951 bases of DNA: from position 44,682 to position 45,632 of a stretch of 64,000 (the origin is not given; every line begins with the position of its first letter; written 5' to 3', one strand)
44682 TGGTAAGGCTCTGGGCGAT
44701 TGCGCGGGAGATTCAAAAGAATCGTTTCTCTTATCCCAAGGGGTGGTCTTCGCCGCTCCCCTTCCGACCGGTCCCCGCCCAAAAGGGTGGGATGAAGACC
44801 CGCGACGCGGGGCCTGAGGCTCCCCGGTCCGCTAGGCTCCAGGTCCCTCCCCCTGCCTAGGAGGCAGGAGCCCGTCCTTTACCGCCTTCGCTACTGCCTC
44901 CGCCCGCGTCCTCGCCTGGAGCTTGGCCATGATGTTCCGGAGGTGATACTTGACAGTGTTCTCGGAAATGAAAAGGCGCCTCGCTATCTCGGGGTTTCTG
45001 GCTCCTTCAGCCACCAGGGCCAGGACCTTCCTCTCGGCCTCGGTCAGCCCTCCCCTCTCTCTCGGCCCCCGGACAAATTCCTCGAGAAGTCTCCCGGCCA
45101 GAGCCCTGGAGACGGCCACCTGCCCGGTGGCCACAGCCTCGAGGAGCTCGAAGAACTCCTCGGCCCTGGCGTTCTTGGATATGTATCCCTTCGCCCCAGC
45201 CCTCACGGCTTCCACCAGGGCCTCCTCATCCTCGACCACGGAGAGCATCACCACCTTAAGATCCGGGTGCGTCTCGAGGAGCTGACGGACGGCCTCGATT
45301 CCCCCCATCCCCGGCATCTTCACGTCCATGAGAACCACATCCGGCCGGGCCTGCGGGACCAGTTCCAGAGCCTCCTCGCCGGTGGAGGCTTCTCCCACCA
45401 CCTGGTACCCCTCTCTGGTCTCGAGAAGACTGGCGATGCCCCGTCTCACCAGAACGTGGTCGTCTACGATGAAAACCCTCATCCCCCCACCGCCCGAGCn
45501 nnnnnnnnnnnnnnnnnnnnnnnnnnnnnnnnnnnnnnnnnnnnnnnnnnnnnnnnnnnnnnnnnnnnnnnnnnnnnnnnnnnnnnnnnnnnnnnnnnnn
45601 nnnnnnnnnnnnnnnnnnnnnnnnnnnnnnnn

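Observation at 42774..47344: DsrE-TusA-SQR-like sulfur module with palindromic operator, adjacent to a GAF histidine kinase / NarL pair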

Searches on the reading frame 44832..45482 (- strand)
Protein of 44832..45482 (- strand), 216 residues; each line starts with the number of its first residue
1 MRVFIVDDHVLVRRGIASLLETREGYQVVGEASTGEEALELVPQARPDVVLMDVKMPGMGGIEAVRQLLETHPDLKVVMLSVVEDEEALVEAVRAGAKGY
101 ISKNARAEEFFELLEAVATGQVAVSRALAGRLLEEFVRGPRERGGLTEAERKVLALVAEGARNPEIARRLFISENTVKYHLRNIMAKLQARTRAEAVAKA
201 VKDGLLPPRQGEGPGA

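Call 3: search_protein_families(library=pfam, proteins=[window:44832-45482:-], max_evalue=0.01)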
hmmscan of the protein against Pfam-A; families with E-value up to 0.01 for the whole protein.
window:44832-45482:- (216 aa): 10 families
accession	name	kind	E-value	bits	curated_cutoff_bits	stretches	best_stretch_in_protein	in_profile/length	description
PF00072.30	Response_reg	-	7.2e-32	110.3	30.2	1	3-114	1-110/111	Response regulator receiver domain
PF00196.25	GerE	-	6.7e-19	67.7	23.5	1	146-199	3-56/57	Bacterial regulatory proteins, luxR family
PF08281.18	Sigma70_r4_2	-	4.3e-07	29.9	25.7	1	146-188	11-54/54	Sigma-70, region 4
PF13384.12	HTH_23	-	2.8e-05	24.2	24.6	1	152-178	9-35/50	Homeodomain-like domain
PF13556.12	HTH_30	-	0.00032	20.9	27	1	156-188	8-40/59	PucR C-terminal helix-turn-helix domain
PF04545.22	Sigma70_r4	-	0.00047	20.1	24.1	1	145-189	4-49/50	Sigma-70, region 4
PF16968.11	TadZ_N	-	0.00064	19.9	26.4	1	38-118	39-120/133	Pilus assembly protein TadZ N-terminal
PF04967.18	HTH_10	-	0.00073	19.7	23.1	1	165-188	28-51/53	HTH DNA binding domain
PF13412.12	HTH_24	-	0.001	19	21.9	1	149-183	4-40/48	Winged helix-turn-helix DNA-binding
PF13977.11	TetR_C_6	-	0.0065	17.1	27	0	152-200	25-78/115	BetI-type transcriptional repressor, C-terminal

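Call 4: search_protein_families(library=ncbifam, proteins=[window:44832-45482:-], max_evalue=0.01)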
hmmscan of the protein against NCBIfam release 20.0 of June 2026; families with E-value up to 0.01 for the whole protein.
window:44832-45482:- (216 aa): 129 families (the best 25 are shown)
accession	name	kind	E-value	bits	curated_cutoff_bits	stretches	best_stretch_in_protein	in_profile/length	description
NF047785.1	respo_reg_MadR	equivalog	1.8e-52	177.7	300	1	1-206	1-209/209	MadR family response regulator transcription factor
NF007935.0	PRK10651.1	equivalog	1.8e-50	171.1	250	1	2-199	8-209/216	two-component system response regulator NarL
NF052445.1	RespRegMctR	equivalog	4.2e-47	160.2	300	1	2-205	3-204/205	two-component system response regulator MctR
NF011896.0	PRK15369.1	equivalog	7.8e-42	143.3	242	1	2-202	5-206/211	two component system response regulator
NF007018.1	PRK09483.1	equivalog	1.8e-41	142.1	280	1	2-206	3-209/217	UvrY/SirA/GacA family response regulator transcription factor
NF007708.0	PRK10403.1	equivalog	1.7e-37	129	343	1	2-197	8-205/215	nitrate/nitrite response regulator protein NarP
NF007685.0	PRK10360.1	equivalog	1.4e-28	100.1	258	1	2-196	3-188/196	response regulator transcription factor UhpA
NF001965.0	PRK00742.1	subfamily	1.1e-26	93.9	293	1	1-107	4-111/357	chemotaxis-specific protein-glutamate methyltransferase CheB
NF006900.1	PRK09390.1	equivalog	4.5e-26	91.6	255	1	2-202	6-199/203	response regulator FixJ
NF041367.1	CheY_Halo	equivalog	4.5e-25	88.3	200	1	3-115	1-111/114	chemotaxis protein CheY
NF041830.1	RR_TF_ErdR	exception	5.7e-23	81.7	390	1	3-197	4-202/213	response regulator transcription factor ErdR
NF007419.0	PRK09958.1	equivalog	3.2e-22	79.1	251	1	1-196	1-194/204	acid-sensing system DNA-binding response regulator EvgA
NF007403.0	PRK09935.1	equivalog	5.8e-21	75.1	271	1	3-200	6-204/210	fimbria biosynthesis transcriptional regulator FimZ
NF009206.0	PRK12555.1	subfamily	9e-21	74.2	342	1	1-107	1-108/340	chemotaxis-specific protein-glutamate methyltransferase CheB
NF040749.1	tetrathio_RR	equivalog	7.3e-20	71.5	290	1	3-199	2-187/191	tetrathionate respiration response regulator TtrR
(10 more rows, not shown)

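Call 30: search_solved_structures(query=window:44832-45482:-, max_evalue=1e-10, show_alignments=0)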
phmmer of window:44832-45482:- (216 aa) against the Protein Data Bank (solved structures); distinct sequences matched with E-value up to 1e-10: 60.
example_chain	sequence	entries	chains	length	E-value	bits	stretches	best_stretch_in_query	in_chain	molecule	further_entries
3c3w_A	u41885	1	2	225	4.9e-40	140.7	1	2-211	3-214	TWO COMPONENT TRANSCRIPTIONAL REGULATORY PROTEIN DEVR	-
5hev_A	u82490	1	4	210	3.7e-39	137.9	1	2-206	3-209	Response regulator protein VraR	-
1a04_A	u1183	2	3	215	6.7e-38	133.7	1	3-198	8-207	NITRATE/NITRITE RESPONSE REGULATOR PROTEIN NARL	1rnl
4gvp_A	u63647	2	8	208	1.6e-33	119.5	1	2-205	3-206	Response regulator protein vraR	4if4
7ve6_A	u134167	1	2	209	1.6e-33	119.5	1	2-205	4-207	Response regulator protein VraR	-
4ldz_A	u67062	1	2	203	7.9e-31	110.7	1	2-204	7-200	Transcriptional regulatory protein DesR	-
3cz5_A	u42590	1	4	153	1.7e-25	93.3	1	2-140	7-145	Two-component response regulator, LuxR family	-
4yn8_A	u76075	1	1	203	6e-25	91.5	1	1-201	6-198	Response regulator ChrA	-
6er7_A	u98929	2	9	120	1.2e-24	90.5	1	2-116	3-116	120aa long hypothetical chemotaxis protein (CheY)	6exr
9xzo_A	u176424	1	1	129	5.9e-23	85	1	2-114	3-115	De novo protein M1X0B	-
1tmy_A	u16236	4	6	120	2.8e-22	82.8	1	2-117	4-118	CHEY PROTEIN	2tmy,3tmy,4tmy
4iga_A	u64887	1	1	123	3e-22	82.7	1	2-117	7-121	Chemotaxis protein CheY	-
1u0s_Y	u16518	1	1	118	3.2e-22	82.6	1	2-115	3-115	Chemotaxis protein cheY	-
8q52_A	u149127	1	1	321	1.1e-21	80.8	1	2-108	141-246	Leucine-specific-binding protein,Chemotaxis protein CheY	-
4zmr_A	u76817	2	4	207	1.9e-21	80.1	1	1-204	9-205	Response regulator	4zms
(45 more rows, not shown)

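Call 48: find_homologous_proteins(query=window:44832-45482:-, max_evalue=1e-30)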
Query window:44832-45482:- (216 aa): 3501 proteins with E <= 1e-30 among 8000 candidates; the best 120 are listed.
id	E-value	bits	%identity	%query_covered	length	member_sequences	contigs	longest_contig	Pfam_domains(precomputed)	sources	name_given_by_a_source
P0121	3.9e-128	443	100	100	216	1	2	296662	PF00196.26,PF08281.19,PF00072.31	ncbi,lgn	-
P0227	3.7e-73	264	64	96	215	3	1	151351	PF00196.26,PF00072.31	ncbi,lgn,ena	ncbi:MAG: response regulator transcription factor [Actinomycetota bacterium]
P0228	2.3e-59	219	55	98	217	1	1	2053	PF00196.26,PF04545.23,PF08281.19,PF00072.31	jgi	-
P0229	2.3e-58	215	53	96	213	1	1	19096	PF00196.26,PF04545.23,PF08281.19,PF00072.31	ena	-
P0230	1.1e-57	213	52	96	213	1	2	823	PF00196.26,PF04545.23,PF08281.19,PF00072.31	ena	-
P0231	2.6e-57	212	51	96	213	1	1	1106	PF00196.26,PF04545.23,PF08281.19,PF00072.31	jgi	-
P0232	1.7e-56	209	55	96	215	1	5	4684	PF00196.26,PF08281.19,PF00072.31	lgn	-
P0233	2.5e-56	209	51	96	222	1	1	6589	PF13384.13,PF00196.26,PF04545.23,PF08281.19,PF00072.31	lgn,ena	-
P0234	4.1e-56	208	51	94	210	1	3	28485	PF00196.26,PF04545.23,PF08281.19,PF00072.31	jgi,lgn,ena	jgi:DNA-binding NarL/FixJ family response regulator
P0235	4.3e-56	208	55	96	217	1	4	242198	PF00196.26,PF08281.19,PF00072.31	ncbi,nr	ncbi:MAG: response regulator transcription factor [Armatimonadota bacterium]|nr:response regulator t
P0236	4.6e-56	208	55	96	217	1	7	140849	PF00196.26,PF04545.23,PF08281.19,PF00072.31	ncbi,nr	ncbi:MAG: response regulator transcription factor [Armatimonadota bacterium]|nr:response regulator t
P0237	5.6e-56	207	51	94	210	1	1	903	PF13412.13,PF00196.26,PF04545.23,PF08281.19,PF00072.31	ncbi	-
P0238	9.4e-56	207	53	94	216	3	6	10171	PF00196.26,PF08281.19,PF00072.31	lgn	-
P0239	1.8e-55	206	51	94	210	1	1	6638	PF00196.26,PF04545.23,PF08281.19,PF00072.31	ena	-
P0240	1.9e-55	206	51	99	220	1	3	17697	PF00196.26,PF00072.31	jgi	jgi:DNA-binding NarL/FixJ family response regulator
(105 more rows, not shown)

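Call 49: find_encoding_contigs(protein=P0227, flank=9000, max_places=3)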
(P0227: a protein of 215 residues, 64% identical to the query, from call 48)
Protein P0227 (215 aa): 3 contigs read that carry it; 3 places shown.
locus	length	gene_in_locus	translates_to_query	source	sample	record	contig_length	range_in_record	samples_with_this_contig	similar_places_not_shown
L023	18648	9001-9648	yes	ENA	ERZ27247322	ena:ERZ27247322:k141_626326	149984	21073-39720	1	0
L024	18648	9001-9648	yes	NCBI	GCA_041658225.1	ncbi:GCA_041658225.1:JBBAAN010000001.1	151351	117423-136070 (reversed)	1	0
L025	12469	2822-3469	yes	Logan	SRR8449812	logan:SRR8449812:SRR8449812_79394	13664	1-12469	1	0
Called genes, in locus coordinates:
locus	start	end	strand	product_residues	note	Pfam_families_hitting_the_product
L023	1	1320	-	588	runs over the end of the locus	PF00795:CN_hydrolase, PF02540:NAD_synthase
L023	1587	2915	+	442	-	PF03951:Gln-synt_N, PF00120:Gln-synt_C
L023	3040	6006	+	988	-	PF03710:GlnE, PF03445:DUF294 (faint), PF08335:GlnD_UR_UTase, PF10335:DUF294_C (faint), PF03710:GlnE, PF08335:GlnD_UR_UTase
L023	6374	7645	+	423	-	PF00990:GGDEF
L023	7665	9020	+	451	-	PF01590:GAF (weak), PF13185:GAF_2, PF13492:GAF_3, PF07730:HisKA_3, PF02518:HATPase_c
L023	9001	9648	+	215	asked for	PF00072:Response_reg, PF00196:GerE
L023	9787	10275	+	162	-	PF13686:DrsE_2, PF02635:DsrE (weak), PF13686:DrsE_2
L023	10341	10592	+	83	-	PF01206:TusA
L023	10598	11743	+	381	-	PF07992:Pyr_redox_2, PF21706:FCSD_central (faint)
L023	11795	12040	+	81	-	PF01206:TusA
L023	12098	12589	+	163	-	PF13686:DrsE_2, PF02635:DsrE (faint)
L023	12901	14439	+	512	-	PF08241:Methyltransf_11, PF08242:Methyltransf_12, PF13489:Methyltransf_23, PF13649:Methyltransf_25, PF13847:Methyltransf_31, PF13489:Methyltransf_23, PF08241:Methyltransf_11, PF08242:Methyltransf_12 (weak), +4 more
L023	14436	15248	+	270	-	PF05175:MTS, PF13489:Methyltransf_23, PF01209:Ubie_methyltran (faint), PF13847:Methyltransf_31, PF08241:Methyltransf_11, PF08242:Methyltransf_12, PF13649:Methyltransf_25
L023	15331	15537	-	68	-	-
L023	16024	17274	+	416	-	PF00989:PAS, PF08448:PAS_4, PF13426:PAS_9, PF00512:HisKA, PF02518:HATPase_c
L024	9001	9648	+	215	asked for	PF00072:Response_reg, PF00196:GerE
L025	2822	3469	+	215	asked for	PF00072:Response_reg, PF00196:GerE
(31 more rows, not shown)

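Call 57: find_encoding_contigs(protein=P0235, flank=6000, max_places=1)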
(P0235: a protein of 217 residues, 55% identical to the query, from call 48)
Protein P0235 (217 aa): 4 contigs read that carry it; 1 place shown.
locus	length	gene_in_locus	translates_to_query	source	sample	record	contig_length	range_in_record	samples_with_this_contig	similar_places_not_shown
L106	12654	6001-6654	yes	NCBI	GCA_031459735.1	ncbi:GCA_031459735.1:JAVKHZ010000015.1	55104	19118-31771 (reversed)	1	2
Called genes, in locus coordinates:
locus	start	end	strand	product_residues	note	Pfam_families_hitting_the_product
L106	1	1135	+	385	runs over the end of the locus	PF00672:HAMP, PF00512:HisKA, PF02518:HATPase_c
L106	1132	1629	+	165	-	-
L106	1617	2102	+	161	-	-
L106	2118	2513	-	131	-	PF12675:DUF3795 (weak)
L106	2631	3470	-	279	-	PF07884:VKOR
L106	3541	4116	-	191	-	-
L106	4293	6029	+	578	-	PF02743:dCache_1, PF00672:HAMP, PF07730:HisKA_3, PF02518:HATPase_c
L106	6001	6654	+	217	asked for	PF00072:Response_reg, PF00196:GerE, PF08281:Sigma70_r4_2 (weak)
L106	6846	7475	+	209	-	PF01022:HTH_5, PF04703:FaeA (faint), PF09339:HTH_IclR (weak), PF12802:MarR_2 (weak), PF12840:HTH_20 (weak), PF13412:HTH_24, PF25212:HVO_A0114 (weak), PF01726:LexA_DNA_bind (faint)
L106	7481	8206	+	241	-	PF00116:COX2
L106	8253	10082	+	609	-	PF00115:COX1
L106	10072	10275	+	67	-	PF03626:COX4_pro (weak)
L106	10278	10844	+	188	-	PF00510:COX3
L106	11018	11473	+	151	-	-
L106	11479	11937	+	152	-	-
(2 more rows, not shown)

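Call 58: find_encoding_contigs(protein=P0232, flank=6000, max_places=2)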
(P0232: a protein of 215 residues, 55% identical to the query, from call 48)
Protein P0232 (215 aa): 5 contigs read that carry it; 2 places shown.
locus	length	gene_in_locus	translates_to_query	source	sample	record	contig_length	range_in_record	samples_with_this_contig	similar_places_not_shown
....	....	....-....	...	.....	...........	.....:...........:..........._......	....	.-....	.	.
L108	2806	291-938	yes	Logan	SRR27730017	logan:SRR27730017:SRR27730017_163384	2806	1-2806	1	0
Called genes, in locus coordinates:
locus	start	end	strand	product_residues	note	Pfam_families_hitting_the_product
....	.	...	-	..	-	?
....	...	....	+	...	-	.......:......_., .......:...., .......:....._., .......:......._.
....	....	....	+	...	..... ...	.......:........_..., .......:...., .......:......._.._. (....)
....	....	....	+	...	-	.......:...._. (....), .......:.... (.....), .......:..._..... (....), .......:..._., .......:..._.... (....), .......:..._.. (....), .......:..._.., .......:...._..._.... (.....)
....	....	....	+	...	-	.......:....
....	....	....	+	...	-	?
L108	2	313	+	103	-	?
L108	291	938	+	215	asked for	PF00072:Response_reg, PF00196:GerE, PF08281:Sigma70_r4_2 (weak)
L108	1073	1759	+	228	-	PF12802:MarR_2 (weak), PF04703:FaeA (faint), PF25212:HVO_A0114 (weak), PF01022:HTH_5, PF09339:HTH_IclR (weak), PF12840:HTH_20 (weak), PF13412:HTH_24, PF01726:LexA_DNA_bind (faint)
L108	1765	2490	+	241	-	PF00116:COX2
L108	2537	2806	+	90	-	?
